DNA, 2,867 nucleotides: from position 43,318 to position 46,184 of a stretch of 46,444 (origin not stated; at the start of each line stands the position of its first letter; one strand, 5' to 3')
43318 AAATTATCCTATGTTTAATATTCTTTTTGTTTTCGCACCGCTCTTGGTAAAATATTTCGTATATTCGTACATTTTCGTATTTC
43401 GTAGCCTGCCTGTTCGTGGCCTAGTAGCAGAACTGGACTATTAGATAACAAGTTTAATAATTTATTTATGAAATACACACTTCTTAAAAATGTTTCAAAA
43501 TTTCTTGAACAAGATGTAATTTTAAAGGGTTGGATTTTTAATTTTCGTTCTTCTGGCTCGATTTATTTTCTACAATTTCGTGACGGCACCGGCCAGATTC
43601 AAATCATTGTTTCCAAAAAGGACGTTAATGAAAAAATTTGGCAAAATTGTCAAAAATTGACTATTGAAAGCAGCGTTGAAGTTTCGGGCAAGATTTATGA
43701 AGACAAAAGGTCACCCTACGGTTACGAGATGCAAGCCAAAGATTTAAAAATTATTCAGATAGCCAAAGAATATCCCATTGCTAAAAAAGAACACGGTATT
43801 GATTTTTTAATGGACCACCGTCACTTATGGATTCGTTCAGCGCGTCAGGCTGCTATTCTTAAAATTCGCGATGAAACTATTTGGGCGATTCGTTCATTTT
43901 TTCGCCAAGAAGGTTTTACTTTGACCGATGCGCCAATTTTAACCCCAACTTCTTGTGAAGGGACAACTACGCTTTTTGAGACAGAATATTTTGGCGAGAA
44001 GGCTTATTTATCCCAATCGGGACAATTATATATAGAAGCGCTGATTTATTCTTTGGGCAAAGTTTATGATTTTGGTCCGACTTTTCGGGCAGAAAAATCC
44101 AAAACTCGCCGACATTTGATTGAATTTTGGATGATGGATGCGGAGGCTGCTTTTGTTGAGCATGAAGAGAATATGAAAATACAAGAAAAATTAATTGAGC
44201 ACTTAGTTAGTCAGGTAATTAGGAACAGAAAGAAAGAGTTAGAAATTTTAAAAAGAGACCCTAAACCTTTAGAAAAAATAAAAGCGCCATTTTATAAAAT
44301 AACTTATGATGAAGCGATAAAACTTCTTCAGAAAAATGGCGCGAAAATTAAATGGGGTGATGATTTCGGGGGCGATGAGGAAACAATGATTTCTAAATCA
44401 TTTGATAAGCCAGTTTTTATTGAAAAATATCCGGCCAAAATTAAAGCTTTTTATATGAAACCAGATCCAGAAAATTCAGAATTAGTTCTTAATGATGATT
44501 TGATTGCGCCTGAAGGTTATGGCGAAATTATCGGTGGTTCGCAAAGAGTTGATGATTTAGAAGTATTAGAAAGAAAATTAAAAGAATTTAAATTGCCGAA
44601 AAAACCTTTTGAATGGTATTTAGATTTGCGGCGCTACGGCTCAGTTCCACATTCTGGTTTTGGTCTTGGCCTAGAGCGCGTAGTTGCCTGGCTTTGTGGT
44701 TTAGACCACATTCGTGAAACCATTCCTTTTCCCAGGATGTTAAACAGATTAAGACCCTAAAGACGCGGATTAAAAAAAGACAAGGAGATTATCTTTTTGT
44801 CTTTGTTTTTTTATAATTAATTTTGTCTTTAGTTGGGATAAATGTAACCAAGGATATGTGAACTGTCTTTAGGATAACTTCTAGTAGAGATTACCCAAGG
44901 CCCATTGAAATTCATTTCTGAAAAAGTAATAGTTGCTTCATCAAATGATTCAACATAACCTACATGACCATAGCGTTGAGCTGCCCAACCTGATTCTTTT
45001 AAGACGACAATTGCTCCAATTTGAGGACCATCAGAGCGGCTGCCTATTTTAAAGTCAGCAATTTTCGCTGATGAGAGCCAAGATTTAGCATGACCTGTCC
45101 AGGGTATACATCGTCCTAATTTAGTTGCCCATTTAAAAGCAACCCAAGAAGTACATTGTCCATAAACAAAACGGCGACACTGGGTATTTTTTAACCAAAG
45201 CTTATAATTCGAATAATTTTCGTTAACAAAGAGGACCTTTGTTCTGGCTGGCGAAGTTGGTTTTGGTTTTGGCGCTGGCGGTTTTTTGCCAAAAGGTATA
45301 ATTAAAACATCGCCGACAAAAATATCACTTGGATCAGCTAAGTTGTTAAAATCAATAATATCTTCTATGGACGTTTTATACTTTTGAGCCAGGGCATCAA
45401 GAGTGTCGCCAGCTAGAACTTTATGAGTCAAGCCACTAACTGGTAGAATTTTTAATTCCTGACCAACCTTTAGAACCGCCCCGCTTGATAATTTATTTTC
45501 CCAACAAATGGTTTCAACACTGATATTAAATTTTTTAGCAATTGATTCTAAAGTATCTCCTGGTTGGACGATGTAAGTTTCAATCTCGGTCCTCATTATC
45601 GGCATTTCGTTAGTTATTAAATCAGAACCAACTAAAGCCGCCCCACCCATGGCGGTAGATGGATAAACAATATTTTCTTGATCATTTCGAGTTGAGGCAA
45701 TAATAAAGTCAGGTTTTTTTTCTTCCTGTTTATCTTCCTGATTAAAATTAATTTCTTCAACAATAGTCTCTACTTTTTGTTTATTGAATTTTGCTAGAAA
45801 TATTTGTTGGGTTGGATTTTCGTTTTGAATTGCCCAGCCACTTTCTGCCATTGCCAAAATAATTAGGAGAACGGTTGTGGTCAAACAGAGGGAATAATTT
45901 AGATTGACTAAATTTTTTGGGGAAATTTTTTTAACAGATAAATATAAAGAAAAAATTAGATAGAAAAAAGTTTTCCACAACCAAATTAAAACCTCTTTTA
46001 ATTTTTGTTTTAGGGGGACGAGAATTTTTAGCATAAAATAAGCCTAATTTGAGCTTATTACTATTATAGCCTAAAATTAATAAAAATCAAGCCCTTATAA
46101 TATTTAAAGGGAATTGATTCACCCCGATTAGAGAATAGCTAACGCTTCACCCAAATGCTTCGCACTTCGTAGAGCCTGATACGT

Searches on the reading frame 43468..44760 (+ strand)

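Call 74: search_protein_families(library=pfam, proteins=[window:43468-44760:+], max_evalue=0.00001)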
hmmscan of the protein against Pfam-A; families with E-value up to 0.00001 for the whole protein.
window:43468-44760:+ (430 aa): 2 families
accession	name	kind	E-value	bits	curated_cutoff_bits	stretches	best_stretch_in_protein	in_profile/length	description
PF00152.25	tRNA-synt_2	-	8.8e-74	248.8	25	1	113-424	4-307/308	tRNA synthetases class II (D, K and N)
PF01336.31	tRNA_anti-codon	-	2.5e-15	56.6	27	1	17-96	1-75/75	OB-fold nucleic acid binding domain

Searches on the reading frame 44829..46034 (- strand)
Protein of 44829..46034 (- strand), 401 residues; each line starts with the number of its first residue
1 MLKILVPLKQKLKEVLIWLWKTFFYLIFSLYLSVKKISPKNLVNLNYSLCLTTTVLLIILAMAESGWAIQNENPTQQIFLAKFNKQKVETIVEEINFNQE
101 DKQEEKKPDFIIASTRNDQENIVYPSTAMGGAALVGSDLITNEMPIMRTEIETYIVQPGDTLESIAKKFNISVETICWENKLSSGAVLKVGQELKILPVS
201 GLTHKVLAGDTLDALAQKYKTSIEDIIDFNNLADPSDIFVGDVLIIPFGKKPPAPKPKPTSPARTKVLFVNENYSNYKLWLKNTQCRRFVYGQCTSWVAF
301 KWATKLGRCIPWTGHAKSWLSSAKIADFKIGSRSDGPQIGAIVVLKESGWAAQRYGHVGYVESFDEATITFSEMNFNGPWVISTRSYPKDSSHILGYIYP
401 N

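Call 74: search_protein_families(library=pfam, proteins=[window:44829-46034:-], max_evalue=0.00001)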
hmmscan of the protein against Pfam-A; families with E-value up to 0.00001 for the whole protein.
window:44829-46034:- (401 aa): 4 families
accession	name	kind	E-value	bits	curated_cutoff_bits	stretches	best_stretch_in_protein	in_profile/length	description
PF01476.26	LysM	-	3.3e-29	101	20.9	2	154-196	1-42/43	LysM domain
PF05257.22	CHAP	-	6.2e-14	52.7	26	1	289-375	6-81/81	CHAP domain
PF23473.1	LysM3_LYK4_5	-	9.7e-11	42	29.3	0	153-184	4-35/48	LYK4/5 LysM3 domain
PF23462.1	LysM3_NFP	-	2.8e-06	28.2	28.1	0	153-181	4-32/48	NFP LysM3 domain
